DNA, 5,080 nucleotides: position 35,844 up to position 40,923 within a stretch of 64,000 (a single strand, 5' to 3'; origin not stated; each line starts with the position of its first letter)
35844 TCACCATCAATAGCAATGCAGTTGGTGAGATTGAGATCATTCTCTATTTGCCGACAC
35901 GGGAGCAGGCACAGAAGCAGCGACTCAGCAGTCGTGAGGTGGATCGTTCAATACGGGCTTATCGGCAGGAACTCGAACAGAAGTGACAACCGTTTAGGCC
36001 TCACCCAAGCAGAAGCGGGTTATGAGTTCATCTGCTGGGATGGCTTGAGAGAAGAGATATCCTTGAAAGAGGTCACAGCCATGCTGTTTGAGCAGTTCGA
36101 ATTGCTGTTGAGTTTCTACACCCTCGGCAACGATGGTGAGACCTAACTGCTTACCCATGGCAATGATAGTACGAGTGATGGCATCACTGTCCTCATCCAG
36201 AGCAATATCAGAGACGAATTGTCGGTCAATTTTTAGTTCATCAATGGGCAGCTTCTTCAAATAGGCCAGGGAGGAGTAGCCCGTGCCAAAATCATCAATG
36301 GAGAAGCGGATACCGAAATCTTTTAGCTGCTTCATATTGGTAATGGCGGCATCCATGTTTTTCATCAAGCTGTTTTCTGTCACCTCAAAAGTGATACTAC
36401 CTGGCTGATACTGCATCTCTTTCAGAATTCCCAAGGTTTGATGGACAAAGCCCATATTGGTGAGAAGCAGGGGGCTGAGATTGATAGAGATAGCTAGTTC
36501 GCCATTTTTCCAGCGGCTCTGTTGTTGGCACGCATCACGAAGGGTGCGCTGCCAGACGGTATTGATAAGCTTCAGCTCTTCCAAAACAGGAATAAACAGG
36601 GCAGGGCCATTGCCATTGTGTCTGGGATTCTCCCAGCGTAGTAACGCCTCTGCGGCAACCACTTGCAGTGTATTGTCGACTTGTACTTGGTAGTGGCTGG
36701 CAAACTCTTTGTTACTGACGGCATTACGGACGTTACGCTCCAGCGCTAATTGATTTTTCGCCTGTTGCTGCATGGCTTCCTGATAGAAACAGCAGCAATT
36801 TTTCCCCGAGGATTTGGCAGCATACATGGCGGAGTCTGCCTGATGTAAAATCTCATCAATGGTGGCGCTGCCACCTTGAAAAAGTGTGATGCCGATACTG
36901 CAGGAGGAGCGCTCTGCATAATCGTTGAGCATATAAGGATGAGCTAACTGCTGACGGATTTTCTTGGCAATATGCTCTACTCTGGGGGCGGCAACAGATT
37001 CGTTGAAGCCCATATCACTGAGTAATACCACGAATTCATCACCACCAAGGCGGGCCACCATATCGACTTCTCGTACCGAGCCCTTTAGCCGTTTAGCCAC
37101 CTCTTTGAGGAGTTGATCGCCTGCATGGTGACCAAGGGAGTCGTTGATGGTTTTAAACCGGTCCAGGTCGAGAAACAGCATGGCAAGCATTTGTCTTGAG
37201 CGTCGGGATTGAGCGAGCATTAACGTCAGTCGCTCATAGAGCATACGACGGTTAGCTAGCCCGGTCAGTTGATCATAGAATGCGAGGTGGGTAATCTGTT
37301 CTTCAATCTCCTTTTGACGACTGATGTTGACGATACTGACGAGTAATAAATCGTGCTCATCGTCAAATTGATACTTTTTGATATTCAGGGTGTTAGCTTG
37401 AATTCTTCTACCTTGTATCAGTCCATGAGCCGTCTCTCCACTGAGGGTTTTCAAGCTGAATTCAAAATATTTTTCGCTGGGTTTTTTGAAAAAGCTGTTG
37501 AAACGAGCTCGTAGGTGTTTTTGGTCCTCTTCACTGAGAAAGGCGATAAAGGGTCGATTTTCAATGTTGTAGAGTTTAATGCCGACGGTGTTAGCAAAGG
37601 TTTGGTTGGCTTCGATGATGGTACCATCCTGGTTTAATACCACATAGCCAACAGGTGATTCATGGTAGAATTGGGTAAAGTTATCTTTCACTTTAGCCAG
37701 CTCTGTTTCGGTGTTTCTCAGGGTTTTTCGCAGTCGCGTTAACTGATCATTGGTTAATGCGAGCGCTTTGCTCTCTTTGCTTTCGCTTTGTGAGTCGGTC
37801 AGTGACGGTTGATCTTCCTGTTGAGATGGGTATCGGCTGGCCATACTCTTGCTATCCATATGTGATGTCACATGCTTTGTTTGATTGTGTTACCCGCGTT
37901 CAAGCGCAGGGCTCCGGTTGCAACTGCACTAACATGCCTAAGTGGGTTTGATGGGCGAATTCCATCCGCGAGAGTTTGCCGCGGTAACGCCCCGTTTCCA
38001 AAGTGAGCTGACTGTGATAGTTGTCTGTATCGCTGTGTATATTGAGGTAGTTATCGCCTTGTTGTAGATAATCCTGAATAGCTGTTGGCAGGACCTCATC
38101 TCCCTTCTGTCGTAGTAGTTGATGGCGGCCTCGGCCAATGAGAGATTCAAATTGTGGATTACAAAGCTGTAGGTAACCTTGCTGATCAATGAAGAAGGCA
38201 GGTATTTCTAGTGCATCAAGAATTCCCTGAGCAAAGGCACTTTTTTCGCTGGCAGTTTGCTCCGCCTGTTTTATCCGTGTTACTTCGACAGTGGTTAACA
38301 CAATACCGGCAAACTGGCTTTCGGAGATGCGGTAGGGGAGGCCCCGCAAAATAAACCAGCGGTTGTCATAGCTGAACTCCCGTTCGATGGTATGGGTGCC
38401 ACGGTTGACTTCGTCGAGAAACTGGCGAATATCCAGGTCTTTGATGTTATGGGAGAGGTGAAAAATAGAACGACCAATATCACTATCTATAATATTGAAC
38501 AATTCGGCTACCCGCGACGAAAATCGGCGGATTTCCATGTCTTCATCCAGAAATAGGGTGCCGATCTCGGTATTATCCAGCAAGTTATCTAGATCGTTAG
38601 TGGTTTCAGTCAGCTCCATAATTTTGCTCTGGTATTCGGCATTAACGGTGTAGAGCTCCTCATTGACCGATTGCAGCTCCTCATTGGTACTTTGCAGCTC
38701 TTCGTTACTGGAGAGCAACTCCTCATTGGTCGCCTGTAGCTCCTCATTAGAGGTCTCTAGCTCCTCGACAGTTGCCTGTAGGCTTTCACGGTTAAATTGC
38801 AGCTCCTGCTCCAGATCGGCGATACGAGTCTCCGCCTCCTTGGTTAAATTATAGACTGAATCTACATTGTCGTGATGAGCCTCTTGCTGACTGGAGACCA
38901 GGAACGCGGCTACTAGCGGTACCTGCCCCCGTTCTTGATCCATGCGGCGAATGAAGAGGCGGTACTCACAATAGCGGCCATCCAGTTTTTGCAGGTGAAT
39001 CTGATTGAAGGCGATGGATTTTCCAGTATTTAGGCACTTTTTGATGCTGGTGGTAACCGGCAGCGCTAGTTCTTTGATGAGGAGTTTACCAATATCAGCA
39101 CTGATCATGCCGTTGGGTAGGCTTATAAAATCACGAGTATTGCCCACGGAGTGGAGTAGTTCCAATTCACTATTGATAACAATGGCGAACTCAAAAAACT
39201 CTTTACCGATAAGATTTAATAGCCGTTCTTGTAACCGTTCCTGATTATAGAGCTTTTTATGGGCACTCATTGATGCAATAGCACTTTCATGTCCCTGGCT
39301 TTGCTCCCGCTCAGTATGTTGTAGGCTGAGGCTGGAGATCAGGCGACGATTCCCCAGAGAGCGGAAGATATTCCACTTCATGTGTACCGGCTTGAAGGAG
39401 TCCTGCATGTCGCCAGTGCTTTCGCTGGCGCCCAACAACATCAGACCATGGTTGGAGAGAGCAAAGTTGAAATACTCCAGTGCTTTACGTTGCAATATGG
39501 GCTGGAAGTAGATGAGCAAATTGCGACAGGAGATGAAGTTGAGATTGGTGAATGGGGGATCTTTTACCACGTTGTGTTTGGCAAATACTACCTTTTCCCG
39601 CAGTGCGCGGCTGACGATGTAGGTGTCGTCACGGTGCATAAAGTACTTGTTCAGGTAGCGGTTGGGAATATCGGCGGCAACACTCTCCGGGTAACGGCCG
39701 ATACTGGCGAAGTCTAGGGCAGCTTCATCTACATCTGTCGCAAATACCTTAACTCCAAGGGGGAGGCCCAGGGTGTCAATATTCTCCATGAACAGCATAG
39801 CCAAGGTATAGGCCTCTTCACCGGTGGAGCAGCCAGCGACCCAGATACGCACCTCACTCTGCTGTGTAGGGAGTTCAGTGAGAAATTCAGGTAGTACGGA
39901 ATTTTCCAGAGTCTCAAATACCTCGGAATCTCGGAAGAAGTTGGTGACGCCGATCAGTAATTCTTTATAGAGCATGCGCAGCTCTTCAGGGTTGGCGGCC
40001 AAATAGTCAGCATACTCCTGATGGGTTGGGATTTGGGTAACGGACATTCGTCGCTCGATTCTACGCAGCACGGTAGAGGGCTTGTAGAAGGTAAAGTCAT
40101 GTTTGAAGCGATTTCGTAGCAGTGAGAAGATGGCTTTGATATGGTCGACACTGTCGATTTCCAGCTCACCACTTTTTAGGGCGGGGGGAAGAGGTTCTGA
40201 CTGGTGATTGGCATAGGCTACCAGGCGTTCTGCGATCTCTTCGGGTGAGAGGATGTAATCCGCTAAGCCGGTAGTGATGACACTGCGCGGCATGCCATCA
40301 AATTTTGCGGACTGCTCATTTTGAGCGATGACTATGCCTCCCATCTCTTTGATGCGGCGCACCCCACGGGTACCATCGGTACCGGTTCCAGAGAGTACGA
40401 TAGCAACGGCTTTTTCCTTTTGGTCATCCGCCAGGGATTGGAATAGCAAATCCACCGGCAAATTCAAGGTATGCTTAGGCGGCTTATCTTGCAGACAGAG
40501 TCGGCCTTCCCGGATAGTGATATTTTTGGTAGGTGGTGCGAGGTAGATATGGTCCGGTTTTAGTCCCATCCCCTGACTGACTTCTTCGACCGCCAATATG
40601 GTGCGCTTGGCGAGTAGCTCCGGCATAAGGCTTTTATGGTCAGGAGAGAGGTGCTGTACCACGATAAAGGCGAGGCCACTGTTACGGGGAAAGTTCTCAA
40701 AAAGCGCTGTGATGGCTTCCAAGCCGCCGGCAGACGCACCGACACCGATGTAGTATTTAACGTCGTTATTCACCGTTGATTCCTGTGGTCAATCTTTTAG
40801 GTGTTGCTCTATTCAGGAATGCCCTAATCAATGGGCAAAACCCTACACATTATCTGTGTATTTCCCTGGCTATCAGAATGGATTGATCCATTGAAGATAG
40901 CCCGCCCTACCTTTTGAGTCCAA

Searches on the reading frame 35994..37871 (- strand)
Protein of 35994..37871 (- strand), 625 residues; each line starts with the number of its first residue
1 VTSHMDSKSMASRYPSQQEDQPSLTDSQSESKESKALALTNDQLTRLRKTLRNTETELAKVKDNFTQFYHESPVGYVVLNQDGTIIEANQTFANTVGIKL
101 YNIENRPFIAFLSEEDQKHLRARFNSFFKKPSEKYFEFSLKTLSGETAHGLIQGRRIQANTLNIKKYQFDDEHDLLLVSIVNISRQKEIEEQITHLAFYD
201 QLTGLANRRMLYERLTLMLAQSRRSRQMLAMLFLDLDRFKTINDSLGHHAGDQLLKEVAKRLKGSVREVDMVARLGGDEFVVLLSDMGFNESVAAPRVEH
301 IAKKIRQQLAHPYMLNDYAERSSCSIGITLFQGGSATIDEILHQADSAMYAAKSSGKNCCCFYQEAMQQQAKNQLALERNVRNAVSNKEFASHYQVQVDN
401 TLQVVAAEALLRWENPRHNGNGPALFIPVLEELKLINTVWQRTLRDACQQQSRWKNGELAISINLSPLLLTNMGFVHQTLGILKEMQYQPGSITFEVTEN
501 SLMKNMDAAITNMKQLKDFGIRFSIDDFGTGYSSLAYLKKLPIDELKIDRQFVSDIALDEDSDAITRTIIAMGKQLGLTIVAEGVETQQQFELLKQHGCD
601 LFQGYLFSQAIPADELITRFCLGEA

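Call 57: search_protein_families(library=pfam, proteins=[window:35994-37871:-], max_evalue=0.000001)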
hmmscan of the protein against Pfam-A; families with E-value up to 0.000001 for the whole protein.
window:35994-37871:- (625 aa): 2 families
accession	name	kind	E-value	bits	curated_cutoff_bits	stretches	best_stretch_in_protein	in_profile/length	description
PF00563.25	EAL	-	9.8e-67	225.2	31.3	1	379-609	2-235/236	EAL domain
PF00990.26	GGDEF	-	3.3e-47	160.7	23.8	1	197-358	1-160/161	Diguanylate cyclase, GGDEF domain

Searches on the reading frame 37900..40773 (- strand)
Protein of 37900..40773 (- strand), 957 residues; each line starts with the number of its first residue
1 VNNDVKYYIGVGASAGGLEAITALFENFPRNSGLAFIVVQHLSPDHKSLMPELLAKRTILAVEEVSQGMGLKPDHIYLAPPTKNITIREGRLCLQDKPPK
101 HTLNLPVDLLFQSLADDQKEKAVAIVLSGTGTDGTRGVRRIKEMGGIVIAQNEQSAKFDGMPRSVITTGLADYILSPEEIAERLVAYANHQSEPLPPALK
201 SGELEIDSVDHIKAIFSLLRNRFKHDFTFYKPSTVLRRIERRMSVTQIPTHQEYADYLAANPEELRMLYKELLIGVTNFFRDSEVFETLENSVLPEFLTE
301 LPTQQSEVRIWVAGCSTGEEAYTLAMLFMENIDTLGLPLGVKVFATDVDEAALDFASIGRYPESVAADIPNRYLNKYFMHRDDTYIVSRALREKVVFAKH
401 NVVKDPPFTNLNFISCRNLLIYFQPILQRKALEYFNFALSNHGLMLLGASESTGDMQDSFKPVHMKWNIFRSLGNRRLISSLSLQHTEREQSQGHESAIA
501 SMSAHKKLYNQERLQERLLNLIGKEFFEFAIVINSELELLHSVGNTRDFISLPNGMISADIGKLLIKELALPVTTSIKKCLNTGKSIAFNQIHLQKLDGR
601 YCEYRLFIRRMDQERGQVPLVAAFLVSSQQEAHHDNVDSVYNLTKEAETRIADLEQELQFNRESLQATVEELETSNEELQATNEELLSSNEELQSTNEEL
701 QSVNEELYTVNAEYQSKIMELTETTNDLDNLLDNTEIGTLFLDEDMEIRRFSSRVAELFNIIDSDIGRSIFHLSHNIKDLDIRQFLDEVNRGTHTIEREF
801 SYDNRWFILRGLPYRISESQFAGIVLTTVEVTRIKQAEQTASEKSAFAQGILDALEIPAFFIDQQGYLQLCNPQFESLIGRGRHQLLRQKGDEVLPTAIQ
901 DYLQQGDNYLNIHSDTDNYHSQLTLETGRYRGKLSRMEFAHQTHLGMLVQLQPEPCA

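Call 58: search_protein_families(library=pfam, proteins=[window:37900-40773:-], max_evalue=0.000001)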
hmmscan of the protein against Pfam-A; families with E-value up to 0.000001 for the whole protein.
window:37900-40773:- (957 aa): 5 families
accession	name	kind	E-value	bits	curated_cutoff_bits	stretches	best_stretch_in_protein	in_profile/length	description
PF01339.22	CheB_methylest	-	7.5e-58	195.5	24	1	9-184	1-174/174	CheB methylesterase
PF01739.24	CheR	-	1.4e-49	168.6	27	1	276-468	2-194/195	CheR methyltransferase, SAM binding domain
PF13596.12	PAS_10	-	2.6e-22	79.9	22.1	1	728-832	1-106/106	PAS domain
PF03705.20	CheR_N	-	2.8e-15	56.2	27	1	211-262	2-53/53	CheR methyltransferase, all-alpha domain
PF08448.16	PAS_4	-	1.1e-09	38.9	23.1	0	852-905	1-54/110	PAS fold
